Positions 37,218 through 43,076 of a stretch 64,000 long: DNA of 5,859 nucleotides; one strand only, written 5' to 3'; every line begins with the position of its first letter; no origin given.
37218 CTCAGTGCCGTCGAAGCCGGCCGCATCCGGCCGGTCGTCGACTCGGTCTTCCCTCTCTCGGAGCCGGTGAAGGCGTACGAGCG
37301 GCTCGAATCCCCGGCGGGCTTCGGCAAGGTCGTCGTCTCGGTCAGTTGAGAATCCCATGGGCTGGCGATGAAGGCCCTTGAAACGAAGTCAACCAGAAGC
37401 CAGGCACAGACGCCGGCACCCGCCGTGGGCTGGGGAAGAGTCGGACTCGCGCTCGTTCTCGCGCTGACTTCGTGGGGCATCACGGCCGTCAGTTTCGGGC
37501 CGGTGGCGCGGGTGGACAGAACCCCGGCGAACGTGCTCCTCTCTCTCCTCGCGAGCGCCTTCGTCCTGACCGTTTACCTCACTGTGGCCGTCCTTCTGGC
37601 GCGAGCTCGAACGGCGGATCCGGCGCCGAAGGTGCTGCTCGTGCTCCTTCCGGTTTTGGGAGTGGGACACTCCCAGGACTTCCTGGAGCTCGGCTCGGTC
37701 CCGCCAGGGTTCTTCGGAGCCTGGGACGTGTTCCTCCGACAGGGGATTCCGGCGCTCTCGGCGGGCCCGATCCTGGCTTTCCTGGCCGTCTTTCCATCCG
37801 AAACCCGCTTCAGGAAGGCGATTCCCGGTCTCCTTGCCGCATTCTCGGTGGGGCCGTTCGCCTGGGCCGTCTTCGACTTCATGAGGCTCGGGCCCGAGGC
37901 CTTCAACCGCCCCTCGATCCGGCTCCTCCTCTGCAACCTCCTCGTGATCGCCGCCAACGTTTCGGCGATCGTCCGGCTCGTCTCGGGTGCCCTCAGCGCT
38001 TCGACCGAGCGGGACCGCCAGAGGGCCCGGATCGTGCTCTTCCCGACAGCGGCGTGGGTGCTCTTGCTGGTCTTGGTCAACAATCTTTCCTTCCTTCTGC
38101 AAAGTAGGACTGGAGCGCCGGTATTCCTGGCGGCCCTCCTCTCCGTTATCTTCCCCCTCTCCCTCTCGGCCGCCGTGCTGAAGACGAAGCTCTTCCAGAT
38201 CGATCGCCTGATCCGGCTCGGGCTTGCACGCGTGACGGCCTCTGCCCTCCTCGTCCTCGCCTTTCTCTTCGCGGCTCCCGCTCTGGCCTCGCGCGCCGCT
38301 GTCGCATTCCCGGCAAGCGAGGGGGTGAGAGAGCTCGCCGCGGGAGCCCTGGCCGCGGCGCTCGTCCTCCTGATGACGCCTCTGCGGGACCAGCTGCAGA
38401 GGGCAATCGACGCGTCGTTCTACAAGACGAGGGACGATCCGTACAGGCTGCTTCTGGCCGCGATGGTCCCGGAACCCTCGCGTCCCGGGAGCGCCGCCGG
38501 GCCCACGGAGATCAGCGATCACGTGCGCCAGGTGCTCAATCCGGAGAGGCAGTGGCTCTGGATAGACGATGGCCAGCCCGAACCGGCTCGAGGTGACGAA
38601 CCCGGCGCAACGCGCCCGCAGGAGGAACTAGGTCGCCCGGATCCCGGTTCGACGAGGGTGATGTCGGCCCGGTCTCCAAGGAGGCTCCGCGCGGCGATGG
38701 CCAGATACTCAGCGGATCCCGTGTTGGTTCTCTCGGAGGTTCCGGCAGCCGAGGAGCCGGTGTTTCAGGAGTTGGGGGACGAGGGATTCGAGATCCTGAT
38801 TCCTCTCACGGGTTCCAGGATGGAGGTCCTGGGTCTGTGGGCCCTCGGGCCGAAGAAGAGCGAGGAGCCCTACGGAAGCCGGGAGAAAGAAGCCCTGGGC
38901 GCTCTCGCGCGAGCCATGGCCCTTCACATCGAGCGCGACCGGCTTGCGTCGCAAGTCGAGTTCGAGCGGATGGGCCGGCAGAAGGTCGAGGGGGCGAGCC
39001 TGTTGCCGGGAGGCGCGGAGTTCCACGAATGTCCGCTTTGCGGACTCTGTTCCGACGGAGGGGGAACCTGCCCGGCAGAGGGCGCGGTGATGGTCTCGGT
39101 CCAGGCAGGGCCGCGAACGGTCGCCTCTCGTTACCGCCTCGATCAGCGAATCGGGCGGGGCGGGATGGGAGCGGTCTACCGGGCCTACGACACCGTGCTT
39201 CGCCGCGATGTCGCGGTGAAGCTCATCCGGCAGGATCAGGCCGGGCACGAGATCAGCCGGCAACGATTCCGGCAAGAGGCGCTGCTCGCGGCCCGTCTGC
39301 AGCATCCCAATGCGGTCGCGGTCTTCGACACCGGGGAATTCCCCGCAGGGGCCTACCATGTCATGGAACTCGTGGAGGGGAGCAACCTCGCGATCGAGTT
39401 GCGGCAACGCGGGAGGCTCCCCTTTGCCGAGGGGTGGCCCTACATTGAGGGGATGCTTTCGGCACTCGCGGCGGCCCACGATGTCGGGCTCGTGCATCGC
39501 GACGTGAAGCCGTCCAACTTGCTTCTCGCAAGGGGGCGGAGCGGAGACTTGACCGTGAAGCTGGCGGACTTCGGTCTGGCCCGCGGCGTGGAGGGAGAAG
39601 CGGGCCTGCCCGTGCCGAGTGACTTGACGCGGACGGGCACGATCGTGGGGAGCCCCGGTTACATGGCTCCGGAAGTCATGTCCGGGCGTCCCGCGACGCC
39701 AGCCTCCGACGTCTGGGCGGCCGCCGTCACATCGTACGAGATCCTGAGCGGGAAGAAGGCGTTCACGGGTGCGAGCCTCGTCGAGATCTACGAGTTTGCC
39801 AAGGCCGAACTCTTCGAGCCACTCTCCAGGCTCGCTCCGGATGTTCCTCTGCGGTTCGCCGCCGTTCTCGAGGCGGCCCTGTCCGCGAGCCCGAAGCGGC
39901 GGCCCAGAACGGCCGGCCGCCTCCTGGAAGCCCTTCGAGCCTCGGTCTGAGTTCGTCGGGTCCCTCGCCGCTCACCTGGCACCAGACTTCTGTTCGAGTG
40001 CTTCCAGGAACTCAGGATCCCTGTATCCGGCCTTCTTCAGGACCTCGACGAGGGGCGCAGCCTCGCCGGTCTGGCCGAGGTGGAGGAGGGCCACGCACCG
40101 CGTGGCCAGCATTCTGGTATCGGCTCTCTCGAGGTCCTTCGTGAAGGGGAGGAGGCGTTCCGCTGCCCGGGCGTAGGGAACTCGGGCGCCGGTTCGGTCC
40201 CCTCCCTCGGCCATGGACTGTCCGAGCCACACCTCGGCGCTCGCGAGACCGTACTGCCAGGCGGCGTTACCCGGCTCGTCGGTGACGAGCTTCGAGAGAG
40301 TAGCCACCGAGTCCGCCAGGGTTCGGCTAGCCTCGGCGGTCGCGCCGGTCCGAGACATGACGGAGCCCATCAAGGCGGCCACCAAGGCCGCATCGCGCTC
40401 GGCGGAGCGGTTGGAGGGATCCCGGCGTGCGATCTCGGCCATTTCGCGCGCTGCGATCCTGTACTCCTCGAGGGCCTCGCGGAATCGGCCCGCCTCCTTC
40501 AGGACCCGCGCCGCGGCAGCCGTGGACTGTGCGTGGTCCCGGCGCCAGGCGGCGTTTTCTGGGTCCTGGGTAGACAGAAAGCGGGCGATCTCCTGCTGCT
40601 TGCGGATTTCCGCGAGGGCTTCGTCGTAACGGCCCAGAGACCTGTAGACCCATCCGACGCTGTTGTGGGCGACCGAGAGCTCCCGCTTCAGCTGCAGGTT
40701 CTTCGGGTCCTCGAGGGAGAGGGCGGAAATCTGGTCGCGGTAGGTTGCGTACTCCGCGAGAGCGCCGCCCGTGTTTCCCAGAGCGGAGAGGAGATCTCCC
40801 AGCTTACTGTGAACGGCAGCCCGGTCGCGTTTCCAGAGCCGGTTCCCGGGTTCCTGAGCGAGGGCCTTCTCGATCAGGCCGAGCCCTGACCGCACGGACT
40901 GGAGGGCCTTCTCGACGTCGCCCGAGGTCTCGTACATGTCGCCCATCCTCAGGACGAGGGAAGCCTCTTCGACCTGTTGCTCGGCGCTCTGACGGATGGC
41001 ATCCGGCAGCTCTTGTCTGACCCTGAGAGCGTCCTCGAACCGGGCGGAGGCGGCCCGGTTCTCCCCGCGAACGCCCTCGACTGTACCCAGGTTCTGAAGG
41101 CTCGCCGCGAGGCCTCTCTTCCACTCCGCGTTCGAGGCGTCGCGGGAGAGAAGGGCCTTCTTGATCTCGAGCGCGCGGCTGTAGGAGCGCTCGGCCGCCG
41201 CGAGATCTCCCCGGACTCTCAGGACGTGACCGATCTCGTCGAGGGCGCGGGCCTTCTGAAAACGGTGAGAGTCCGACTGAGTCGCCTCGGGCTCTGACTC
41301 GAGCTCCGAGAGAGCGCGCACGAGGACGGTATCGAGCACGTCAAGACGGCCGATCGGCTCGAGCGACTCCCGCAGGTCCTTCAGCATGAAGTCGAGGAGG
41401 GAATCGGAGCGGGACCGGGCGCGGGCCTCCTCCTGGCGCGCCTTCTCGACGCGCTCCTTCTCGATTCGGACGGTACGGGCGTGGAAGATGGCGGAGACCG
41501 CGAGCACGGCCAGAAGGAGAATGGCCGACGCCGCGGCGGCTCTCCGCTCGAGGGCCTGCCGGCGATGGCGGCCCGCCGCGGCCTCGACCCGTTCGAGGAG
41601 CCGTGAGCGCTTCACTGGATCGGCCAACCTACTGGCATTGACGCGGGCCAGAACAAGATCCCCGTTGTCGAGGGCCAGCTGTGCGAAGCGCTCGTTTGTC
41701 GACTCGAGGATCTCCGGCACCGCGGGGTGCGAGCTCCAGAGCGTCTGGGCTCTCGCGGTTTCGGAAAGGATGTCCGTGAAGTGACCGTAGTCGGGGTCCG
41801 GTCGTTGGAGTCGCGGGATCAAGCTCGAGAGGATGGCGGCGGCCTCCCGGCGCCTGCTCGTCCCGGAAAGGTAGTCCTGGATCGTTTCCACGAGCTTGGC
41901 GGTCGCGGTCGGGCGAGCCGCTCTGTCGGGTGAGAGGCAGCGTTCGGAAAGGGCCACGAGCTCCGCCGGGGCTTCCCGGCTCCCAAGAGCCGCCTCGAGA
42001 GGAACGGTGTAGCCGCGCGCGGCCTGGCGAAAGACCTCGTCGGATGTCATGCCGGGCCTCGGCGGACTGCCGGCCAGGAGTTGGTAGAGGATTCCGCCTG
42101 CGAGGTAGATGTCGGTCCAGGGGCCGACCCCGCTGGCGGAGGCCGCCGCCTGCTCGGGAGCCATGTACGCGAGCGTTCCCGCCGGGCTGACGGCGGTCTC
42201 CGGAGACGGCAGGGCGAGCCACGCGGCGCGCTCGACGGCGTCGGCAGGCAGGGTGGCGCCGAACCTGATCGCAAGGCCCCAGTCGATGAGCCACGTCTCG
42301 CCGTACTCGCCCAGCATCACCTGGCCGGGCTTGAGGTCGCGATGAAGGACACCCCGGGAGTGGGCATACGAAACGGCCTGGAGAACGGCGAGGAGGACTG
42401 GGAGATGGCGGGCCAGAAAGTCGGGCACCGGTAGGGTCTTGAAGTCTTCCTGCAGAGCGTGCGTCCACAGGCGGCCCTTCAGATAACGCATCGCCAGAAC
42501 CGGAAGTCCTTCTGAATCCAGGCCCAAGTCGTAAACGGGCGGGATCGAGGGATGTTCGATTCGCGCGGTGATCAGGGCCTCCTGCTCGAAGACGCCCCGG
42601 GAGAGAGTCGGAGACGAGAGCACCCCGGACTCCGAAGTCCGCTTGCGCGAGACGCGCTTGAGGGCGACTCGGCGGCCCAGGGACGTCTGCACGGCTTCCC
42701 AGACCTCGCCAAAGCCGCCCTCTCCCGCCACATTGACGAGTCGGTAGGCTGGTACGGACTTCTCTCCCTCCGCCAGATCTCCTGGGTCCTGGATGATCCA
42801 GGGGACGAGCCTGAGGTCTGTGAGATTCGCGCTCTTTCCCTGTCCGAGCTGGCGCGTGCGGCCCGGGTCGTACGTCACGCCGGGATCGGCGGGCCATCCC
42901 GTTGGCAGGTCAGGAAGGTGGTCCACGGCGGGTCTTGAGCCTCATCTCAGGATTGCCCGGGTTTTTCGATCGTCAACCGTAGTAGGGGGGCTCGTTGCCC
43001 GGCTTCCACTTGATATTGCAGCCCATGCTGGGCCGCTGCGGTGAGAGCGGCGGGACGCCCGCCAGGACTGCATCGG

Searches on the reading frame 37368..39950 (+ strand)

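Call 54: search_protein_families(library=pfam, proteins=[window:37368-39950:+], max_evalue=0.00001)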
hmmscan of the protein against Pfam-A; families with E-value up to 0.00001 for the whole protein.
window:37368-39950:+ (860 aa): 2 families
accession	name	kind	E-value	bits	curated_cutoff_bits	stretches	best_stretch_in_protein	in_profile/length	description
PF00069.31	Pkinase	-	5.7e-44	150.9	31.7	1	589-846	1-252/263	Protein kinase domain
PF07714.23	PK_Tyr_Ser-Thr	-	6.7e-27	94.8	23.1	1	591-847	3-250/258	Protein tyrosine and serine/threonine kinase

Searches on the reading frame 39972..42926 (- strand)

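Call 54: search_protein_families(library=pfam, proteins=[window:39972-42926:-], max_evalue=0.00001)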
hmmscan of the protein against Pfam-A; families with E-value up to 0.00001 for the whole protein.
window:39972-42926:- (984 aa): 7 families
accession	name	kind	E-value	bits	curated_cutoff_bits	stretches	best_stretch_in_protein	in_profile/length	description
PF00069.31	Pkinase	-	3.1e-29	102.6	31.7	1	62-343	2-256/263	Protein kinase domain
PF07714.23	PK_Tyr_Ser-Thr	-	5.2e-12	46.1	23.1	1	65-342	5-252/258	Protein tyrosine and serine/threonine kinase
PF13424.12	TPR_12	-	9e-11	42.3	30.1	0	559-639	3-77/77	Tetratricopeptide repeat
PF07719.23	TPR_2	-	2.7e-10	40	27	0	559-588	1-30/34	Tetratricopeptide repeat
PF00515.34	TPR_1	-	1.5e-08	34.5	27.8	0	753-771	3-21/34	Tetratricopeptide repeat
PF13181.12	TPR_8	-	2.2e-08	34.1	25.7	0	754-781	4-31/34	Tetratricopeptide repeat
PF13374.12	TPR_10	-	1.3e-07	31.8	27.5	0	606-640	1-35/42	Tetratricopeptide repeat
